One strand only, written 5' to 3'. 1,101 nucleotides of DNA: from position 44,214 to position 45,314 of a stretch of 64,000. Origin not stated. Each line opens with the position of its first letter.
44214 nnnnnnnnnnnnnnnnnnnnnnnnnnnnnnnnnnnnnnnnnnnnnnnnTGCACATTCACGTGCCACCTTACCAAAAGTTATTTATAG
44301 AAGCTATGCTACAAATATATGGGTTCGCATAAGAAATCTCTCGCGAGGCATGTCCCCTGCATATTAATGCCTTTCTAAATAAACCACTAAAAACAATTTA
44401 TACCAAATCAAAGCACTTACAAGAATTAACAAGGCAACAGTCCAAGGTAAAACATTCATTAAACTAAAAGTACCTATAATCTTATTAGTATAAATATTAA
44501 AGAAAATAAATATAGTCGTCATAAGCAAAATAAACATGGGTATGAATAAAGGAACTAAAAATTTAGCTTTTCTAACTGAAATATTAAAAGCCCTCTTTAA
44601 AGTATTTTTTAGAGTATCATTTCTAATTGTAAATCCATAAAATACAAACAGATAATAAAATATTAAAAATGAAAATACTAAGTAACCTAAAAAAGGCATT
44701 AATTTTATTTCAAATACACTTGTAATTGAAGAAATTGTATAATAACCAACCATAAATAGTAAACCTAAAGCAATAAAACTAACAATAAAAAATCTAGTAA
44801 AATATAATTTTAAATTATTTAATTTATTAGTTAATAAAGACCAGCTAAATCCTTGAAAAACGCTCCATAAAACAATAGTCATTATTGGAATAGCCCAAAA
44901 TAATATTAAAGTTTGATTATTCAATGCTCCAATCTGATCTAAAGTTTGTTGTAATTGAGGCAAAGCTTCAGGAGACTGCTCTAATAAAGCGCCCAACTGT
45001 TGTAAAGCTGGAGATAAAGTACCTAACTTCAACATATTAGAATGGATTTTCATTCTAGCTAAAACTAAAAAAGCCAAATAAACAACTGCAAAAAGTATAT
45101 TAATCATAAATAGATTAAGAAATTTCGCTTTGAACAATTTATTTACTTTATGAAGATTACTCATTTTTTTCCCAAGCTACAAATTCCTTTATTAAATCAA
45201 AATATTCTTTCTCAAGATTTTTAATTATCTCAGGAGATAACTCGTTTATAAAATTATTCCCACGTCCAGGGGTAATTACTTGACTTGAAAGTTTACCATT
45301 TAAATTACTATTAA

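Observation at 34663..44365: About 9.7 kb integrated element at tRNA-Leu carrying the DGR, a toxin-antitoxin pair and a nuclease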

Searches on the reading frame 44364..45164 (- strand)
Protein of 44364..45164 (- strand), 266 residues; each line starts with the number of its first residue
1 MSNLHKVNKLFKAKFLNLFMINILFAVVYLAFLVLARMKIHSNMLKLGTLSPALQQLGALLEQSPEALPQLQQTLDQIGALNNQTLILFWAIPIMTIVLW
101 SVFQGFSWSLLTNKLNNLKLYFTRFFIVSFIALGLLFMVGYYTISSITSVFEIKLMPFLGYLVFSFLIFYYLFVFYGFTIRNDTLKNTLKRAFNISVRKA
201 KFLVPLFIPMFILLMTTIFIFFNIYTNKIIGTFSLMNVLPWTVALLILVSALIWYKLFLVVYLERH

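Call 12: search_protein_families(library=pfam, proteins=[window:44364-45164:-], max_evalue=0.01)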
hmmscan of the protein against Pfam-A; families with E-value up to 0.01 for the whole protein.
window:44364-45164:- (266 aa): 0 families

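Call 15: find_encoding_contigs(protein=window:44364-45164:-, flank=10000, max_places=10)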
Protein window:44364-45164:- (266 aa): 1 contig read that carries it; 1 place shown.
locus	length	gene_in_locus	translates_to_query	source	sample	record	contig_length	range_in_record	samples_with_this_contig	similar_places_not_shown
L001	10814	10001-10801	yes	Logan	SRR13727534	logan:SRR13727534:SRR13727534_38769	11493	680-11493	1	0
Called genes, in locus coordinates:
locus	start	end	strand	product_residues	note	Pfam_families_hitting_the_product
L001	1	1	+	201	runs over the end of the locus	PF01163:RIO1, PF00069:Pkinase, PF06293:Kdo (weak), PF07714:PK_Tyr_Ser-Thr, PF03109:ABC1 (weak)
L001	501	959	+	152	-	PF08069:Ribosomal_S13_N, PF00312:Ribosomal_S15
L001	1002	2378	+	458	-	PF01368:DHH, PF02724:CDC45 (weak), PF27767:Arc_Cdc45, PF21763:DHH_CID, PF02272:DHHA1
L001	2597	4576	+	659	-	-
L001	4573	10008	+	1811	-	-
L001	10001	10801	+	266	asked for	-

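Call 34: find_homologous_proteins(query=window:44364-45164:-)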
Query window:44364-45164:- (266 aa): 7 proteins with E <= 0.001 among 1155 candidates.
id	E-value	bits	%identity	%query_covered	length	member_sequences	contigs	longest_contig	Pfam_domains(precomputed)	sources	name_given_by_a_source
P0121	4.3e-147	507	100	93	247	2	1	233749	-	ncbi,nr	ncbi:MAG: hypothetical protein Q8R00_03200 [Candidatus Nanoarchaeia archaeon]|nr:hypothetical protei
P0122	6.9e-130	451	81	100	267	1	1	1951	-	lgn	-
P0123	1.2e-97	345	63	95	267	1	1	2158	-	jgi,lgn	-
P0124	6.3e-97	343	64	100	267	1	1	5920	-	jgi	-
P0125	3.4e-73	265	51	93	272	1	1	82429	-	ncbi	-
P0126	9.0e-68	247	52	99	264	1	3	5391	-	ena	-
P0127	2.3e-66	242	50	99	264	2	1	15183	-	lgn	-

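Call 35: find_encoding_contigs(protein=P0122, flank=10000, max_places=4)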
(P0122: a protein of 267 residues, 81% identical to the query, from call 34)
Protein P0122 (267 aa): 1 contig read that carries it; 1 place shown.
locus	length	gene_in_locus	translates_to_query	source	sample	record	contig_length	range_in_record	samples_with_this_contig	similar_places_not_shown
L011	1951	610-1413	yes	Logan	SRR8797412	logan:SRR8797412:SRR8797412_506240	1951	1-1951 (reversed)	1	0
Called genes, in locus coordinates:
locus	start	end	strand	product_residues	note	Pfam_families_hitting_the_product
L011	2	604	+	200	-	?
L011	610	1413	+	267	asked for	-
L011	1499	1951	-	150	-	?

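Call 36: find_encoding_contigs(protein=P0125, flank=10000, max_places=4)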
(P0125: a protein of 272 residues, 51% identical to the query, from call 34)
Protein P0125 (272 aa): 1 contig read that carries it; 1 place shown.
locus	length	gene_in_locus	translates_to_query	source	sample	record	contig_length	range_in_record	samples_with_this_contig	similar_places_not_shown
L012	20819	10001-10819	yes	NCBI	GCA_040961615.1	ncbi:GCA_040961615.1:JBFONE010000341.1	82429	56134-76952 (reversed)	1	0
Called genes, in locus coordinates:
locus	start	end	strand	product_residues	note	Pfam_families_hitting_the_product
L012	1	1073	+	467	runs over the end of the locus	PF01368:DHH, PF02724:CDC45 (faint), PF27767:Arc_Cdc45, PF21763:DHH_CID, PF02272:DHHA1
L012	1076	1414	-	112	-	-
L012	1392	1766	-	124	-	PF04014:MazE_antitoxin (weak)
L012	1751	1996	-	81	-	PF14076:DUF4258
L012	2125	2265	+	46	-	PF09274:ParG (weak), PF09386:ParD (weak), PF23807:RHH_10 (weak), PF21432:56B_RHH (weak)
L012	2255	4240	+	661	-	-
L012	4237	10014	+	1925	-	-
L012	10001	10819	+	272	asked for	-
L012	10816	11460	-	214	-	PF22600:MTPAP-like_central (faint), PF01909:NTP_transf_2, PF18765:Polbeta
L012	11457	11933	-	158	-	PF05168:HEPN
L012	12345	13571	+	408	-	PF01637:ATPase_2 (faint), PF13173:AAA_14, PF13635:DUF4143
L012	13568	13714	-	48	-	-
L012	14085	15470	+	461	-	PF07714:PK_Tyr_Ser-Thr (faint), PF00069:Pkinase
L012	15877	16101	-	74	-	PF01423:LSM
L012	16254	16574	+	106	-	-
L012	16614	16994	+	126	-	PF01201:Ribosomal_S8e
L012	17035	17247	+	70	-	-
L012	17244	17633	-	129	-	PF01850:PIN (weak)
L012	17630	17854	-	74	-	PF02697:VAPB_antitox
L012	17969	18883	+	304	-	PF08271:Zn_Ribbon_TF, PF00382:TFIIB, PF04545:Sigma70_r4 (faint), PF00382:TFIIB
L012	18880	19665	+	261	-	-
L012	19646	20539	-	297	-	PF13691:Lactamase_B_4 (weak), PF23023:Anti-Pycsar_Apyc1, PF00753:Lactamase_B, PF12706:Lactamase_B_2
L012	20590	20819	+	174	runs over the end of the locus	PF02778:tRNA_int_endo_N, PF01974:tRNA_int_endo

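Call 37: find_encoding_contigs(protein=P0124, flank=10000, max_places=4)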
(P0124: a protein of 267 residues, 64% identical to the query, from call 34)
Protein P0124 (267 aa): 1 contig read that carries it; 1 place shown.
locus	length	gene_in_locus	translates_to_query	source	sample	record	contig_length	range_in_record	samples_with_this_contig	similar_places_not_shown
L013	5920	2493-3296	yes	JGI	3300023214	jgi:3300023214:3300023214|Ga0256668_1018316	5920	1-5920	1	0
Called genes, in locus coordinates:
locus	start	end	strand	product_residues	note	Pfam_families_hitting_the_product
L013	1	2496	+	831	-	?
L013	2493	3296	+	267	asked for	-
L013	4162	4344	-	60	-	PF01907:Ribosomal_L37e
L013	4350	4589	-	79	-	PF01423:LSM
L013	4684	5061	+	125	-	PF01201:Ribosomal_S8e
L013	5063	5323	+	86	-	-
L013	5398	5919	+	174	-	?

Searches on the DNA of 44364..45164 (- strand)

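Call 98: search_rna_families(sources=[L011, L012, L013, L047, L077], threshold=gathering)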
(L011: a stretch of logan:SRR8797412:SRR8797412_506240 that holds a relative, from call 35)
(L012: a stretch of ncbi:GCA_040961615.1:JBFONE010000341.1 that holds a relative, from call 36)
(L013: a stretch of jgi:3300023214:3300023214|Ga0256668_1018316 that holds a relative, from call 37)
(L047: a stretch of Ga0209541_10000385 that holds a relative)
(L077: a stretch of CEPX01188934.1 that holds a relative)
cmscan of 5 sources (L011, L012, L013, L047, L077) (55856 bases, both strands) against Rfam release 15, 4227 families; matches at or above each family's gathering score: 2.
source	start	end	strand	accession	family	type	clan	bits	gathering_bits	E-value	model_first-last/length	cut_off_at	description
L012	13780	13863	-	RF00005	tRNA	Gene; tRNA;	CL00001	54.1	29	6.6e-09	1-71/71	no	tRNA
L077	8608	8691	+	RF00005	tRNA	Gene; tRNA;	CL00001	51.2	29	4.1e-08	1-71/71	no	tRNA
